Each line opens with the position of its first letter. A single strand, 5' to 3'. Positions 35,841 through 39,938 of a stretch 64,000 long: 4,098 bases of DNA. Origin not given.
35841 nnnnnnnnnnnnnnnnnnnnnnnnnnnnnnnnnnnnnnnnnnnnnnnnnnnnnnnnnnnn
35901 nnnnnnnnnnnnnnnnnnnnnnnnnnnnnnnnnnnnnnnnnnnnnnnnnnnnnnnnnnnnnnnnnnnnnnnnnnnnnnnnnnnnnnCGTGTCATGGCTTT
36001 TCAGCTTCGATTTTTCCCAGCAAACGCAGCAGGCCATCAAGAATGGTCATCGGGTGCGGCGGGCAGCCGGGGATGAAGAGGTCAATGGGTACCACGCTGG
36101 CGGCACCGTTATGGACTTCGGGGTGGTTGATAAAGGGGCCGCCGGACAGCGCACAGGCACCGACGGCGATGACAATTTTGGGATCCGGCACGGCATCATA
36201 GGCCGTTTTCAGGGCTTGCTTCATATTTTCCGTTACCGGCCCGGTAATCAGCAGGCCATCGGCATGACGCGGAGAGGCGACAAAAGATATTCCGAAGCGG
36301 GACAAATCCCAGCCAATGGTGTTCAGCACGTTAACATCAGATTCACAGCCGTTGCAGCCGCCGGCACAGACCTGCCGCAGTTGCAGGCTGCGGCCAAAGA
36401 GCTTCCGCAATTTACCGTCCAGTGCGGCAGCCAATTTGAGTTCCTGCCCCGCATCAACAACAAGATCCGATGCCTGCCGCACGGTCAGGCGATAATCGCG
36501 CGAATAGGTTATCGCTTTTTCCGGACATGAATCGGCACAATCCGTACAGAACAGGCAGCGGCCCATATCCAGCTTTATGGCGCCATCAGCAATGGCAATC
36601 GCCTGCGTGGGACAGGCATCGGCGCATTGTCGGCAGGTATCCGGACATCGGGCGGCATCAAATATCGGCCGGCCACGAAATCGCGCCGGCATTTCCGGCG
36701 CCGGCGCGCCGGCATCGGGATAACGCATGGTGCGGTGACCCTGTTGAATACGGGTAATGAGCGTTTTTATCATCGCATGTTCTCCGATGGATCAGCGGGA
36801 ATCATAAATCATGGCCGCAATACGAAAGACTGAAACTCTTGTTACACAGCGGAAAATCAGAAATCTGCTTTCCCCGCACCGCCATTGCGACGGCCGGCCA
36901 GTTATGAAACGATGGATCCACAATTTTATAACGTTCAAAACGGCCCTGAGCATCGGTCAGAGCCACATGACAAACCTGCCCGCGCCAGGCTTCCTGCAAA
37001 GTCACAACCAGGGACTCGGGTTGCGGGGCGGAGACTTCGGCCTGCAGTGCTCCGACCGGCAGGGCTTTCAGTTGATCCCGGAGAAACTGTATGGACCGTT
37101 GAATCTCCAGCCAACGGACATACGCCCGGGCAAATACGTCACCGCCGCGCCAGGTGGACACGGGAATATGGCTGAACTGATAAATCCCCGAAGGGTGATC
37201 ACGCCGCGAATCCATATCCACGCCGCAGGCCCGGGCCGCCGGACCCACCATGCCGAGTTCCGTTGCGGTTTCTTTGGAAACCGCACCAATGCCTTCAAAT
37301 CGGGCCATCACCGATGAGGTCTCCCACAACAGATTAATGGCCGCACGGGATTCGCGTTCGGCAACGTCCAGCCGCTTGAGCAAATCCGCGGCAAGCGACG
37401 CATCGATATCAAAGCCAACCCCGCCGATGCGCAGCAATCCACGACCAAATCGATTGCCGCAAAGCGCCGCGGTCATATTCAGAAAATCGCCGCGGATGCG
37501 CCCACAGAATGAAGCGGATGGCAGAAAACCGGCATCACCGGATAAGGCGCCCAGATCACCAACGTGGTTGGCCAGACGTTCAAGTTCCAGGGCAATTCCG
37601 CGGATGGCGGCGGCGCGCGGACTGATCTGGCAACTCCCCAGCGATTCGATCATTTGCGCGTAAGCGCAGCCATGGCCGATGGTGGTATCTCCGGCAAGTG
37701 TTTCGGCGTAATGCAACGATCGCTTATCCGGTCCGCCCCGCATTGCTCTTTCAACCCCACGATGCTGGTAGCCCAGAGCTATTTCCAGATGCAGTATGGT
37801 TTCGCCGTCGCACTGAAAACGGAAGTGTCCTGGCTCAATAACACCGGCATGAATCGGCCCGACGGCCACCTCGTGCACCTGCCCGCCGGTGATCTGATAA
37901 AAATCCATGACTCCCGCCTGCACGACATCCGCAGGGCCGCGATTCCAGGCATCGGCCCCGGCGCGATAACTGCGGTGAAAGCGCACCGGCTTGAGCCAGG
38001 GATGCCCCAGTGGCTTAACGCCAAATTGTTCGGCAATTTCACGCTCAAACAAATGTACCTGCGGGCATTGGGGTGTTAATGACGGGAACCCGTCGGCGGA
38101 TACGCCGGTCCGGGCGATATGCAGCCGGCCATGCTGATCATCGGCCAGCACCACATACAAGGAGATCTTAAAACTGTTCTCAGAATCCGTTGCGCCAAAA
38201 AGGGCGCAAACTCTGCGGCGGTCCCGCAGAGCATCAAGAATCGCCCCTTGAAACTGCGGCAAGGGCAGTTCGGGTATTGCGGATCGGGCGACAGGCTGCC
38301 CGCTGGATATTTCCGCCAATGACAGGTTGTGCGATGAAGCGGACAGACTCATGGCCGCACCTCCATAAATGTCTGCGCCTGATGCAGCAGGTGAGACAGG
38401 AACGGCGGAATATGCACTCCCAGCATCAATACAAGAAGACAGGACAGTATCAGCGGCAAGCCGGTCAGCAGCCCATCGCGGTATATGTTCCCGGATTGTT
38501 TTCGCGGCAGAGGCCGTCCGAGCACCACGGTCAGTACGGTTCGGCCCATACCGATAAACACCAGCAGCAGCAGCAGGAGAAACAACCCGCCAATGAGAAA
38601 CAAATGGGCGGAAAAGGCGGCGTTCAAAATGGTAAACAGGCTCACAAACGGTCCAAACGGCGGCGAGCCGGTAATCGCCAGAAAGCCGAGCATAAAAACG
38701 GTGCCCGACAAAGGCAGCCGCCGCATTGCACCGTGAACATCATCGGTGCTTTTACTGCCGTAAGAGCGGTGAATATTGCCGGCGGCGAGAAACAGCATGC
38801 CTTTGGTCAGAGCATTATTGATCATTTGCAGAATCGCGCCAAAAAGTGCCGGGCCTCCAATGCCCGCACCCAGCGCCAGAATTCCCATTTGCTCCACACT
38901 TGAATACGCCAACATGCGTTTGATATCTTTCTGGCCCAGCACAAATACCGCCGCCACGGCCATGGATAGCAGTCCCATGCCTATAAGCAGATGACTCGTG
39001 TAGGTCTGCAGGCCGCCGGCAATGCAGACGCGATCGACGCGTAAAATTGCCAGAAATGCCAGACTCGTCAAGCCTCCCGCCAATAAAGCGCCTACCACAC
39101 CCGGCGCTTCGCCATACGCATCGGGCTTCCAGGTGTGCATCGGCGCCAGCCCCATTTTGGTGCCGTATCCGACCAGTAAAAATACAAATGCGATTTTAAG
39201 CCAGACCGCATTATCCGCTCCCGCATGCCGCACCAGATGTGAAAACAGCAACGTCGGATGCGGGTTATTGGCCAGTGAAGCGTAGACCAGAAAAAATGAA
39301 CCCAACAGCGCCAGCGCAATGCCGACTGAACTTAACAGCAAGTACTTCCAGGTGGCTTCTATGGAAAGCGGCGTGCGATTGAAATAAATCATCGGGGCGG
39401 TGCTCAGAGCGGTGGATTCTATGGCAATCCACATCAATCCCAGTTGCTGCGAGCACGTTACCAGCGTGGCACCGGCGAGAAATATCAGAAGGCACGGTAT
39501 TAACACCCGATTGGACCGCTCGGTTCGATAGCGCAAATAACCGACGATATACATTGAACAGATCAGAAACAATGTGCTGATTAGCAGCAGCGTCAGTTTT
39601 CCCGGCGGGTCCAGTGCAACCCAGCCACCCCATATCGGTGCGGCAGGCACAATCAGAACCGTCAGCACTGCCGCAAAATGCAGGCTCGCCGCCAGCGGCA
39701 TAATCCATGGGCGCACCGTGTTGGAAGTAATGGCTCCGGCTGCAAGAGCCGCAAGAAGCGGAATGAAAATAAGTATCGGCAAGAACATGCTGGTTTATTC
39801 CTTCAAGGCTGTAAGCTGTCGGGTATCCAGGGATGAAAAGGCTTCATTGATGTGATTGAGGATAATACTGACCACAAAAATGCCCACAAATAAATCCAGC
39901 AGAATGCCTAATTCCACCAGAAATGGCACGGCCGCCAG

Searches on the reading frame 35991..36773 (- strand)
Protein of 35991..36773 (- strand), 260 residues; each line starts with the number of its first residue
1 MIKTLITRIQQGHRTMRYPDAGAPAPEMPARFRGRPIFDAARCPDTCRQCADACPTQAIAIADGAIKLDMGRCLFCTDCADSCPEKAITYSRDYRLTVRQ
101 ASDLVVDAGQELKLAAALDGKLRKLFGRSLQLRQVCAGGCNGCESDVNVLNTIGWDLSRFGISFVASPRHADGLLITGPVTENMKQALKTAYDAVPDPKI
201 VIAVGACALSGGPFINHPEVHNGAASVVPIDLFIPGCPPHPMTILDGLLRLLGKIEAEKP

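Call 52: search_protein_families(library=pfam, proteins=[window:35991-36773:-], max_evalue=0.000001)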
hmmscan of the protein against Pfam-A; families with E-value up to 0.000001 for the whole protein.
window:35991-36773:- (260 aa): 1 family
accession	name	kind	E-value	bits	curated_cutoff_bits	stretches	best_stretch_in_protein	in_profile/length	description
PF01058.29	Oxidored_q6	-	2.8e-29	101.9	27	1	140-250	1-127/128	NADH ubiquinone oxidoreductase, 20 Kd subunit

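Call 81: search_protein_families(library=ncbifam, proteins=[window:35991-36773:-], max_evalue=1e-8)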
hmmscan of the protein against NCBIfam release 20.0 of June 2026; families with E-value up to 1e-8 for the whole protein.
window:35991-36773:- (260 aa): 23 families
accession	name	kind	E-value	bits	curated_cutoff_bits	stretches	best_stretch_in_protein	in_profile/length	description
NF005012.1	PRK06411.1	subfamily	2.5e-34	118.2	116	1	139-259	42-162/166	NADH-quinone oxidoreductase subunit NuoB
TIGR01957.1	nuoB_fam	subfamily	4.2e-33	114.3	142.7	1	139-257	25-144/145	NADH-quinone oxidoreductase subunit B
NF011391.0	PRK14816.1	equivalog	3.5e-30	105.1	283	1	126-259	48-181/196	NADH-quinone oxidoreductase subunit B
NF011394.0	PRK14819.1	equivalog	5.9e-27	94.9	312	1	143-258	43-159/264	NADH-quinone oxidoreductase subunit B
NF011390.0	PRK14815.1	equivalog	1.7e-26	92.6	281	1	143-259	45-161/183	NADH dehydrogenase subunit B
NF011393.0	PRK14818.1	equivalog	3.2e-25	88.7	255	1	152-259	52-159/173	NADH dehydrogenase subunit B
NF011389.0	PRK14814.1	equivalog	9.2e-25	87.5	285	1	136-257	40-159/186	NADH dehydrogenase subunit B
NF011395.0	PRK14820.1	equivalog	1.1e-24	87.2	263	1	138-257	42-159/180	NADH-quinone oxidoreductase subunit B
NF011388.0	PRK14813.1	equivalog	3.5e-24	85.7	294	1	139-258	36-156/189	NADH dehydrogenase subunit B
NF011392.0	PRK14817.1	equivalog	3.8e-23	82.1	271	1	143-257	48-162/182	NADH-quinone oxidoreductase subunit B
NF009808.0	PRK13292.1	equivalog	4.2e-23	81.1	1156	1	145-258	39-152/791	NADH-quinone oxidoreductase subunit B/C/D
NF009053.0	PRK12387.1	subfamily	1.6e-19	70.4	204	1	1-112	1-114/180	formate hydrogenlyase complex iron-sulfur subunit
NF006076.0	PRK08222.1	equivalog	4.8e-18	65.6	270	1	1-112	1-114/181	hydrogenase 4 subunit H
NF006221.0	PRK08348.1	subfamily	1e-14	54.4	124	1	1-99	6-103/136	NADH-plastoquinone oxidoreductase subunit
TIGR01971.1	NuoI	subfamily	2.5e-14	52.9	113.05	1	6-107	6-117/121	NADH-quinone oxidoreductase, chain I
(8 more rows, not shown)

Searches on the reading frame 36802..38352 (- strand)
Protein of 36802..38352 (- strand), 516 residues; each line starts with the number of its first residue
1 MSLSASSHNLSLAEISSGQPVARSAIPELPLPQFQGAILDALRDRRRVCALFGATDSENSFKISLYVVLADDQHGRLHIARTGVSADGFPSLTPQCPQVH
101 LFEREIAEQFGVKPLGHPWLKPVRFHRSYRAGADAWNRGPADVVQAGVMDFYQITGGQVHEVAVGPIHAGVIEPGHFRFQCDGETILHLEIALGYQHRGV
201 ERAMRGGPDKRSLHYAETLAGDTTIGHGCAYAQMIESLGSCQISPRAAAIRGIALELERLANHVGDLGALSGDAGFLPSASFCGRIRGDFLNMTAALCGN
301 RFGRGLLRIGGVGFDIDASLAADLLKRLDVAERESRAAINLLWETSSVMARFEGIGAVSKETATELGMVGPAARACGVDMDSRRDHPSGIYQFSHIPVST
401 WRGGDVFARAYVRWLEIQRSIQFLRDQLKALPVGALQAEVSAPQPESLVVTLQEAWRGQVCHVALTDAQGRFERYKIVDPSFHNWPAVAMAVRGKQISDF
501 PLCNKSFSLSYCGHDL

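Call 52: search_protein_families(library=pfam, proteins=[window:36802-38352:-], max_evalue=0.000001)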
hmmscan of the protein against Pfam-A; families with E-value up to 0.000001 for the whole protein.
window:36802-38352:- (516 aa): 2 families
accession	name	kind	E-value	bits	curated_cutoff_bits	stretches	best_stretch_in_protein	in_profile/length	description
PF00346.24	Complex1_49kDa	-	6.6e-38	130.8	24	1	273-440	1-168/271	Respiratory-chain NADH dehydrogenase, 49 Kd subunit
PF00329.25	Complex1_30kDa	-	2.3e-07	31.8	22.5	1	38-123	11-103/124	Respiratory-chain NADH dehydrogenase, 30 Kd subunit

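Call 81: search_protein_families(library=ncbifam, proteins=[window:36802-38352:-], max_evalue=1e-8)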
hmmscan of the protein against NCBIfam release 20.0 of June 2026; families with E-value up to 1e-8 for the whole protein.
window:36802-38352:- (516 aa): 7 families
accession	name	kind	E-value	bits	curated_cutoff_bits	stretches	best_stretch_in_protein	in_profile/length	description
NF004739.1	PRK06075.1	equivalog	1.1e-52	179.2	360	1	161-439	2-280/384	NADH-quinone oxidoreductase subunit D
TIGR01962.1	NuoD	equivalog_domain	1.1e-44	152.9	459.35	1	163-438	6-281/386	NADH dehydrogenase (quinone) subunit D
NF009808.0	PRK13292.1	equivalog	2.5e-44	151.3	1156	1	66-435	300-683/791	NADH-quinone oxidoreductase subunit B/C/D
NF008974.0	PRK12322.1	equivalog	4.5e-40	137.8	522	1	162-500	9-350/366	NADH-quinone oxidoreductase subunit D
NF040602.1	F420_dehyd_FpoD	exception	2.3e-36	125.6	600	1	162-500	10-356/372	F420H2 dehydrogenase subunit FpoD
NF008728.0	PRK11742.1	equivalog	2e-33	115.7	840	1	164-447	219-502/598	NADH-quinone oxidoreductase subunit C/D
NF005649.0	PRK07415.1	equivalog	1.9e-27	96.3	583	1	162-437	13-289/394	NAD(P)H-quinone oxidoreductase subunit H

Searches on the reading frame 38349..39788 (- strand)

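Call 53: search_protein_families(library=pfam, proteins=[window:38349-39788:-], max_evalue=0.000001)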
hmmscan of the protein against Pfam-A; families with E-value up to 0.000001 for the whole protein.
window:38349-39788:- (479 aa): 1 family
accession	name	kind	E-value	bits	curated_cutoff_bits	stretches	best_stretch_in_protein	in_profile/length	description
PF00361.26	Proton_antipo_M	-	4.3e-46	157.9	21.5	1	113-402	1-286/294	NADH:quinone oxidoreductase/Mrp antiporter, TM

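Call 81: search_protein_families(library=ncbifam, proteins=[window:38349-39788:-], max_evalue=1e-8)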
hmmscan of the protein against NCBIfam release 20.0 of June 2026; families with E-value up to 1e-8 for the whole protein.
window:38349-39788:- (479 aa): 72 families (the best 25 are shown)
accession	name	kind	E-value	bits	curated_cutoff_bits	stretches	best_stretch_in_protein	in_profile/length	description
NF005044.0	PRK06458.1-4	equivalog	1.6e-93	314.4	610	1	36-473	49-492/531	hydrogenase 4 subunit F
NF005045.0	PRK06458.1-5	equivalog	3.5e-79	267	543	1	4-475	5-482/484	hydrogenase 4 subunit F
NF005043.0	PRK06458.1-3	equivalog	1.8e-76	258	533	1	5-470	11-477/483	hydrogenase 4 subunit F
NF005041.0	PRK06458.1-1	equivalog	4e-73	247.2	951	1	54-474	67-493/526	hydrogenase 4 subunit F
NF006427.0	PRK08676.1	equivalog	1.8e-65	221.7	511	1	40-471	43-479/486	hydrogenase membrane subunit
NF005042.0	PRK06458.1-2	equivalog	4.7e-60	203.9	437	1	34-458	31-432/439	hydrogenase 4 subunit F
NF005086.0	PRK06521.1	equivalog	4.3e-50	170.9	667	1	49-394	68-417/669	hydrogenase 4 subunit B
NF006241.0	PRK08377.1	equivalog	1.4e-46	159.5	645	1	59-476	76-479/494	NADH dehydrogenase subunit N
TIGR01972.1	NDH_I_M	subfamily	4.5e-41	141.1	263.8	1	65-425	81-433/486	NADH-quinone oxidoreductase subunit M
NF006240.0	PRK08376.1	subfamily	6e-41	140.9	662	1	59-466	88-498/521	putative monovalent cation/H+ antiporter subunit D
NF006419.0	PRK08668.1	equivalog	2.9e-40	138.6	617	1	71-470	77-476/613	NADH dehydrogenase subunit M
TIGR01770.1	NDH_I_N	subfamily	5e-36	124.7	332.6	1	15-406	18-416/472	NADH-quinone oxidoreductase subunit NuoN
NF004920.0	PRK06277.1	equivalog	2.1e-35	122.4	578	1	65-459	73-460/478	energy conserving hydrogenase EhbF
NF005140.0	PRK06589.1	equivalog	2.6e-35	122.2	470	1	6-412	16-428/489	putative monovalent cation/H+ antiporter subunit D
NF009306.0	PRK12663.1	equivalog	7.6e-35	120.6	542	1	64-472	80-479/498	Na+/H+ antiporter subunit D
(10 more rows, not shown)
